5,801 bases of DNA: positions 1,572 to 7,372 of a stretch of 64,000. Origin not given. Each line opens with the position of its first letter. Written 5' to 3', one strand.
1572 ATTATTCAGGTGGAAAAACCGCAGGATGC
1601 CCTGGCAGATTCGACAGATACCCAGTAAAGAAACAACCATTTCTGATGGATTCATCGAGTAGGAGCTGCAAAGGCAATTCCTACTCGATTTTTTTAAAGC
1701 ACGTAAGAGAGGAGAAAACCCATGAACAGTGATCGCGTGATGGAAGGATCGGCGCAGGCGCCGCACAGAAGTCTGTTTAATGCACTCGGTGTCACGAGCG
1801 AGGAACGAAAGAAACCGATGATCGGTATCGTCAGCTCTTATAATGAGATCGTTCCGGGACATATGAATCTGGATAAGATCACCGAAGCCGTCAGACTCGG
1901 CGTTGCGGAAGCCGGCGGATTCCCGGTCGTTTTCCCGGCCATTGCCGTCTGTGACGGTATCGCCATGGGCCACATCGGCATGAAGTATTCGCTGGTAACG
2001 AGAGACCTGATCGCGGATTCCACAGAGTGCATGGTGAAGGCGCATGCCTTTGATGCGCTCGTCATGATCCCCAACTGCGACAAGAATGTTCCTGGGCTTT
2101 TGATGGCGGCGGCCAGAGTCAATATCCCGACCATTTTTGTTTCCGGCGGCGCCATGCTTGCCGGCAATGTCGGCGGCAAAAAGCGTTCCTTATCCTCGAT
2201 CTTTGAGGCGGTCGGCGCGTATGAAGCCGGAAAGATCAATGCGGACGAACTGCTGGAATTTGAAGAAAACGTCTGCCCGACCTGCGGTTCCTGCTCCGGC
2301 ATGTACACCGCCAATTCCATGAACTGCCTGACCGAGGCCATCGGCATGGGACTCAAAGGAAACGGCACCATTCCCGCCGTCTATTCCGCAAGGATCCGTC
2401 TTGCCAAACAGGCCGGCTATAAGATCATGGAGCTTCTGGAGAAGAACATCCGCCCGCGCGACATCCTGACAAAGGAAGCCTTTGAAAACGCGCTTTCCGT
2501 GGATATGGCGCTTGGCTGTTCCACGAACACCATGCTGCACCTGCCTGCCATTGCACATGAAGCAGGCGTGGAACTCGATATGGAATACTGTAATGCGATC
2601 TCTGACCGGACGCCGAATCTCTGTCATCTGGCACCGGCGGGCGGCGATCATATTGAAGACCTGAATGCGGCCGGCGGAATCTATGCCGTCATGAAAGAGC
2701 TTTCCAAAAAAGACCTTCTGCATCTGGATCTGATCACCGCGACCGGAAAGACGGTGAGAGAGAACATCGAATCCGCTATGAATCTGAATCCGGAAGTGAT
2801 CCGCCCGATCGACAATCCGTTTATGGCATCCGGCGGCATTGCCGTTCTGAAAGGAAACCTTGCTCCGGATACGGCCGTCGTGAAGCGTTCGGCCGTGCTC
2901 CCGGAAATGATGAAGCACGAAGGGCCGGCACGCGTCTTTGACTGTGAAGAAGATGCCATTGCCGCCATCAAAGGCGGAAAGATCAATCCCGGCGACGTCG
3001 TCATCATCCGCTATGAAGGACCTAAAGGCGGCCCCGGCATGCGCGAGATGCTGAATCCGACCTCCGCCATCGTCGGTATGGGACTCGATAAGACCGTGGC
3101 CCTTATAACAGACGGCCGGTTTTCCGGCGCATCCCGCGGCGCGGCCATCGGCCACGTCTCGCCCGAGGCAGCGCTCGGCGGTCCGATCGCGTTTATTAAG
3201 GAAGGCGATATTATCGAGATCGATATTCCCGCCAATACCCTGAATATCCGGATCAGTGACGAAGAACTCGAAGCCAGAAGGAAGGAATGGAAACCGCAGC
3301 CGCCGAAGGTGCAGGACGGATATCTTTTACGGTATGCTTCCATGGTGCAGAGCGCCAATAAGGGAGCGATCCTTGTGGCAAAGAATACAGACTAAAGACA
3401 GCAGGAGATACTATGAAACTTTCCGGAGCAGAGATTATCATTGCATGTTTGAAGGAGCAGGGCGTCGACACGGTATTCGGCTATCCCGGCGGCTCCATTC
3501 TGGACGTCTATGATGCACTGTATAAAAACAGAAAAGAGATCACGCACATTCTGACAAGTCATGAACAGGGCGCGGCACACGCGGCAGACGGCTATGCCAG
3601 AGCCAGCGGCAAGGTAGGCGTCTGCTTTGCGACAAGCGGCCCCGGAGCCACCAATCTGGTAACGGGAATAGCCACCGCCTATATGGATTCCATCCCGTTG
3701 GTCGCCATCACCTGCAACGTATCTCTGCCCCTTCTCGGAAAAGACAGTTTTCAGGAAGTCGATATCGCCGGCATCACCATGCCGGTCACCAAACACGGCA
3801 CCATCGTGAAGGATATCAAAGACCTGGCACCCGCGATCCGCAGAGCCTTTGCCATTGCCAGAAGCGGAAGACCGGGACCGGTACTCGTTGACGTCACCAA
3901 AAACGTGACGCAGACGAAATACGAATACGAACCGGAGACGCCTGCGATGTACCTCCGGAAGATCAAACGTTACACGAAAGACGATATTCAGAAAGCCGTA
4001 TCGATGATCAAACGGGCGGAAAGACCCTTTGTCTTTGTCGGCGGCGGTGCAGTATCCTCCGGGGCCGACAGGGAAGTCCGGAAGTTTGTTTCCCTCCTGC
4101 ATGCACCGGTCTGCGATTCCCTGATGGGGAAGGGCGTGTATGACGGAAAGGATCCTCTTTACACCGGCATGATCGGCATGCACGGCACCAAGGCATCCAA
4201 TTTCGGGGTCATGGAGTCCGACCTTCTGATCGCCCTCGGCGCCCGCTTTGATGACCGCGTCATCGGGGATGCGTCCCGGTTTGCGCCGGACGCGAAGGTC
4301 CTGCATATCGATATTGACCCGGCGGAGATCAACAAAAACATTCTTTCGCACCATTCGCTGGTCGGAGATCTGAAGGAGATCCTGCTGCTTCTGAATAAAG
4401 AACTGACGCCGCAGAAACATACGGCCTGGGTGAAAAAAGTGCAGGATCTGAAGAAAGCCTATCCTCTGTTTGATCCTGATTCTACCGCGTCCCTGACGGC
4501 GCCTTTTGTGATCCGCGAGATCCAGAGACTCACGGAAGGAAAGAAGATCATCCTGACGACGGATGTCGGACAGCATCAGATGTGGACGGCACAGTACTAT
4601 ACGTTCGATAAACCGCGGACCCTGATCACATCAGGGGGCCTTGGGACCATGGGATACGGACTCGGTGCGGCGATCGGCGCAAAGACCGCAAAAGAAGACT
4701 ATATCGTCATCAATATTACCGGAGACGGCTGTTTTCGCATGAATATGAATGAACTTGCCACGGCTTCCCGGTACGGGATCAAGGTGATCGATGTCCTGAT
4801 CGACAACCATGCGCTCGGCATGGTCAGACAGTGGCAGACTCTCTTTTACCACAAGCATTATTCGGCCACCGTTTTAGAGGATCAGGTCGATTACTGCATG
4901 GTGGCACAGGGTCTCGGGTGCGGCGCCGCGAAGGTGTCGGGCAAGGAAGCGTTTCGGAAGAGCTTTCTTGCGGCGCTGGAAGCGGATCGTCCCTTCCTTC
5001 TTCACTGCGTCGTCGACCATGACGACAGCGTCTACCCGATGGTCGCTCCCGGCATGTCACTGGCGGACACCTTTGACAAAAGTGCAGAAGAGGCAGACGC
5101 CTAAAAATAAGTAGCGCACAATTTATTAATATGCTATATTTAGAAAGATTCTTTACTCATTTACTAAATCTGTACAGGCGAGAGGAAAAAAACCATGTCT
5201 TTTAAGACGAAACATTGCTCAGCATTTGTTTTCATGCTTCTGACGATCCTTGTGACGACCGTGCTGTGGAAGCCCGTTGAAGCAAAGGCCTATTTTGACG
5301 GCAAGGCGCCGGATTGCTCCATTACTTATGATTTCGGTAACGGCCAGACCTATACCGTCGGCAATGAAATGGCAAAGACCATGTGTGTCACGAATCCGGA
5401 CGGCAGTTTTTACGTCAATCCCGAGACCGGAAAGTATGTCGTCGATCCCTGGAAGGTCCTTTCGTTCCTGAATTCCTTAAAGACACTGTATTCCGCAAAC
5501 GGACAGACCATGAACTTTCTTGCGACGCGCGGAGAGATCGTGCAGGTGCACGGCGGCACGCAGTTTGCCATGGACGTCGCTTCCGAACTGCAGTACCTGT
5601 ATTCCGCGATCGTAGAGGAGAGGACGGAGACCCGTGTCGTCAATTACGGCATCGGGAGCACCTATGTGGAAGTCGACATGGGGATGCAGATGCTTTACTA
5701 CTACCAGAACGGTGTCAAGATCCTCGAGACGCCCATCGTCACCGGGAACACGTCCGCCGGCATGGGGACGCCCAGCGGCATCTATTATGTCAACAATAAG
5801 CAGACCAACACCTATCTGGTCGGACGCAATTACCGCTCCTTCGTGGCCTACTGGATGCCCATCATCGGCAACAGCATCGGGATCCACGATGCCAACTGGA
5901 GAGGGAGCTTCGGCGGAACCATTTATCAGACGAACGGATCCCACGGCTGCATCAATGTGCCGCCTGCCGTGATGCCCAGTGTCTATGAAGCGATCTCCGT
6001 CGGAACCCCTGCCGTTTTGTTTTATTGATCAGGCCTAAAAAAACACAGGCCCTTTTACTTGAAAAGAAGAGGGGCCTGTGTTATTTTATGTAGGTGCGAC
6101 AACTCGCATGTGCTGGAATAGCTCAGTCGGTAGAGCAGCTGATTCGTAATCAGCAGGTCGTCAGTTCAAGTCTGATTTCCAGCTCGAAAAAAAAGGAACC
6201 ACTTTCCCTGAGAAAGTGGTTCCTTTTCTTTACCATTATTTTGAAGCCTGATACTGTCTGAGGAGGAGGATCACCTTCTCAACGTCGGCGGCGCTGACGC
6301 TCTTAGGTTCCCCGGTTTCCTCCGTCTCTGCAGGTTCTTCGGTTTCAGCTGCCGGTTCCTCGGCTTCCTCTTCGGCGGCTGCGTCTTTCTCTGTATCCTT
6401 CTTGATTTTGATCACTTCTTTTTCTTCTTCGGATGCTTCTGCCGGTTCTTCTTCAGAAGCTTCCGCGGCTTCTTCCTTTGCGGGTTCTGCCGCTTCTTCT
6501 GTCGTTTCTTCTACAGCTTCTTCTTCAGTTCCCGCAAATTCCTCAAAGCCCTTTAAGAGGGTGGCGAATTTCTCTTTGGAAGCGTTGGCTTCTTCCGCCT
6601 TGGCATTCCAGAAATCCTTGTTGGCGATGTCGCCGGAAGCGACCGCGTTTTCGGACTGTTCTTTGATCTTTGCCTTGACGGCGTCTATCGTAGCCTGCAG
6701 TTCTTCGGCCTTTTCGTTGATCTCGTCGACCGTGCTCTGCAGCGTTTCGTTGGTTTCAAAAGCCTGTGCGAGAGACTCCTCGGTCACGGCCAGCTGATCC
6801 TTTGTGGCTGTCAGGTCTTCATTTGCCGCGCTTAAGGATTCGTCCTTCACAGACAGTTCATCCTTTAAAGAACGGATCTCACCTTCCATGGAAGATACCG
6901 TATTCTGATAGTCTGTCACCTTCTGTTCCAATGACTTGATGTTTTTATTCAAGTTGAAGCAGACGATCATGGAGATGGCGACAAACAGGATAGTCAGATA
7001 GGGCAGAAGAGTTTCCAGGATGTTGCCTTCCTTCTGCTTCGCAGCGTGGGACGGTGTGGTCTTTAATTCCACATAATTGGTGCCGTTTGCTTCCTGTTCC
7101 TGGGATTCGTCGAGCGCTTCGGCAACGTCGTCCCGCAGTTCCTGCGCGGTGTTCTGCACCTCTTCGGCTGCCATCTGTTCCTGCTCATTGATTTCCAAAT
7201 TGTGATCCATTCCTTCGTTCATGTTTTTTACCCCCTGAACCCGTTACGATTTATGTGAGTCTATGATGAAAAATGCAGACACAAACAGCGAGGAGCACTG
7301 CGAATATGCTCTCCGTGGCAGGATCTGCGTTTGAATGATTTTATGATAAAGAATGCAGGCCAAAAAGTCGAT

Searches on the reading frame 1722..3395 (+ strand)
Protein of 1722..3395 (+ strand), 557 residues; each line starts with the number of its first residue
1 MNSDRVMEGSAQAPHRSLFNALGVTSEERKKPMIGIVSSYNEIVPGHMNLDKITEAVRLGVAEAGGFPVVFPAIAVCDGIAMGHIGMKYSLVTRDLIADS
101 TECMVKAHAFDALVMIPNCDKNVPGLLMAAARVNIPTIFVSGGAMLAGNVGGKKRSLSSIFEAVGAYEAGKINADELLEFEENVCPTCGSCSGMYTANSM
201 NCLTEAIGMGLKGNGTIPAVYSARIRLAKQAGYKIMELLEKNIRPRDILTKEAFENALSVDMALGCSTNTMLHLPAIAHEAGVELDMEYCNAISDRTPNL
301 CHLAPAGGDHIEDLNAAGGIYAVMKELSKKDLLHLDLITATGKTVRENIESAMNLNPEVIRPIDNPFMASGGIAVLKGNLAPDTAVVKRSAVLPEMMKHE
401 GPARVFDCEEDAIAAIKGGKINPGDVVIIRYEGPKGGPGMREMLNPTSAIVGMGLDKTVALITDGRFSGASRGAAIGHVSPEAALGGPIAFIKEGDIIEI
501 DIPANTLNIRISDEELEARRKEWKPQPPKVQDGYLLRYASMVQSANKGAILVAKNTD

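Call 34: search_protein_families(library=pfam, proteins=[window:1722-3395:+], max_evalue=0.00001)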
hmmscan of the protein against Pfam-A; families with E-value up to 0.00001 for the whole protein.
window:1722-3395:+ (557 aa): 2 families
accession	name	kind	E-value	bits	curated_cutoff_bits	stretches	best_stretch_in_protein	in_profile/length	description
PF00920.27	ILVD_EDD_N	-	9.6e-138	459.1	27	1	31-348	1-316/316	Dihydroxy-acid/6-phosphogluconate dehydratase N-terminal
PF24877.1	ILV_EDD_C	-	1.6e-83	279.3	27.7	1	358-549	1-191/191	Dihydroxy-acid/6-phosphogluconate dehydratase C-terminal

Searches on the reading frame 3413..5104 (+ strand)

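Call 34: search_protein_families(library=pfam, proteins=[window:3413-5104:+], max_evalue=0.00001)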
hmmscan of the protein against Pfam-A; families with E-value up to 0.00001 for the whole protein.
window:3413-5104:+ (563 aa): 3 families
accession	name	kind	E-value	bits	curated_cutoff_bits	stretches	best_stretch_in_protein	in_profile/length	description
PF02775.26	TPP_enzyme_C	-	5e-51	172.9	21.9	1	384-532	1-151/151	Thiamine pyrophosphate enzyme, C-terminal TPP binding domain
PF00205.28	TPP_enzyme_M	-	1.9e-44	151.1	30.4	1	192-324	1-134/137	Thiamine pyrophosphate enzyme, central domain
PF02776.23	TPP_enzyme_N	-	4.8e-42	142.9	26.8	1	4-120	2-118/119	Thiamine pyrophosphate enzyme, N-terminal TPP binding domain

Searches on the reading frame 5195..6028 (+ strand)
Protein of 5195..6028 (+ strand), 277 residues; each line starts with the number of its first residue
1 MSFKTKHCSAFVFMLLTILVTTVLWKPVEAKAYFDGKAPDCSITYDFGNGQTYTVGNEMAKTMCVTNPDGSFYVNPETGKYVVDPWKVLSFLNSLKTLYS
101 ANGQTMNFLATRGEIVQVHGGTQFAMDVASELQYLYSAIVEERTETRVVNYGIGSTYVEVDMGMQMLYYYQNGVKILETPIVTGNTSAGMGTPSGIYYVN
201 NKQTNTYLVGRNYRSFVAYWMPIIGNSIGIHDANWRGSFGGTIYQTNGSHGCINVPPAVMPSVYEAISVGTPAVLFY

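Call 34: search_protein_families(library=pfam, proteins=[window:5195-6028:+], max_evalue=0.00001)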
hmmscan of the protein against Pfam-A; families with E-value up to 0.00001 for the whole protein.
window:5195-6028:+ (277 aa): 1 family
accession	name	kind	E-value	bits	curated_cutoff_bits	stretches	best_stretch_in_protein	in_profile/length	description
PF03734.19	YkuD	-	6.6e-22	79.1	23.4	1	156-274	2-145/146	L,D-transpeptidase catalytic domain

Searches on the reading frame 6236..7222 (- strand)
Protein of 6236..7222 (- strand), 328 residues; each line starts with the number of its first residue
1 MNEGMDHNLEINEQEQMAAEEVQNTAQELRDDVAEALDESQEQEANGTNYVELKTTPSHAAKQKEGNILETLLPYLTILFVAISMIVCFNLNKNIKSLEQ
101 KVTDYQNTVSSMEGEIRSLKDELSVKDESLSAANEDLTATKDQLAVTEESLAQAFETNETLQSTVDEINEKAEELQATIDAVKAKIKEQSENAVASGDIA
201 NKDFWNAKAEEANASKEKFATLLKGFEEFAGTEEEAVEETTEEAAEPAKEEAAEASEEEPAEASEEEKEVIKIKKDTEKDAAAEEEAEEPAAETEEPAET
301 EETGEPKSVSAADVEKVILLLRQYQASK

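Call 34: search_protein_families(library=pfam, proteins=[window:6236-7222:-], max_evalue=0.00001)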
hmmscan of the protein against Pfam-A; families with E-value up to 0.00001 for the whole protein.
window:6236-7222:- (328 aa): 0 families

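Call 40: search_protein_families(library=pfam, proteins=[window:6236-7222:-], max_evalue=0.01)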
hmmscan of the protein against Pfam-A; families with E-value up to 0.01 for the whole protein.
window:6236-7222:- (328 aa): 2 families
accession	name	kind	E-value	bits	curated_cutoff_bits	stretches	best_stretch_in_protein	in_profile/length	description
PF12325.13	TMF_TATA_bd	-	2.8e-05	24.6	29.1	1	87-189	13-111/115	TATA element modulatory factor 1 TATA binding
PF08702.15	Fib_alpha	-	0.0054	17.4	29.9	1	90-188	32-134/143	Fibrinogen alpha/beta chain family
